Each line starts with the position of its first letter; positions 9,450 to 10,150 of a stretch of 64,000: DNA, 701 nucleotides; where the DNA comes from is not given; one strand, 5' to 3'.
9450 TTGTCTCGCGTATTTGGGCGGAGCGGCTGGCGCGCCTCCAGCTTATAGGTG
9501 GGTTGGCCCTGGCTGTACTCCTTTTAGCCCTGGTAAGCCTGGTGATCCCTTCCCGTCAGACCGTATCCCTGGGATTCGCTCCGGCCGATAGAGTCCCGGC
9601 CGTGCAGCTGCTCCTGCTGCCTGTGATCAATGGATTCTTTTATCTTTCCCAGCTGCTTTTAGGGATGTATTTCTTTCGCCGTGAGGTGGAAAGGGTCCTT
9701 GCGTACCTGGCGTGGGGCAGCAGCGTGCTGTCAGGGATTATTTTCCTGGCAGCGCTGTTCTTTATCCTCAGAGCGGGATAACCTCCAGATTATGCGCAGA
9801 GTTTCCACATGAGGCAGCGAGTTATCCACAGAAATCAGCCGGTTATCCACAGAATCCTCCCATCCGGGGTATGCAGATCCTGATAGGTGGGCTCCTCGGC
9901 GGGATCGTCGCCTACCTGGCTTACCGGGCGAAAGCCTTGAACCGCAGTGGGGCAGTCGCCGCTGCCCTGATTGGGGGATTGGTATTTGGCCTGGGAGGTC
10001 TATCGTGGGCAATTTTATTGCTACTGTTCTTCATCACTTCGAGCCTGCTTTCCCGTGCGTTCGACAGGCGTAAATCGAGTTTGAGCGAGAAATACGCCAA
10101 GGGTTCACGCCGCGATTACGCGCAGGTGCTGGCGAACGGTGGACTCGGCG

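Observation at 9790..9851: Four helically phased DnaA boxes in a 90-bp intergenic gap, away from any dnaA/dnaN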

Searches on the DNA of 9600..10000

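Call 46: search_rna_families(source=window, start=9600, end=10000, threshold=evalue, max_evalue=1)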
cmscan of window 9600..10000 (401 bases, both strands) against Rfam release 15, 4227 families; matches with E-value up to 1: 0.
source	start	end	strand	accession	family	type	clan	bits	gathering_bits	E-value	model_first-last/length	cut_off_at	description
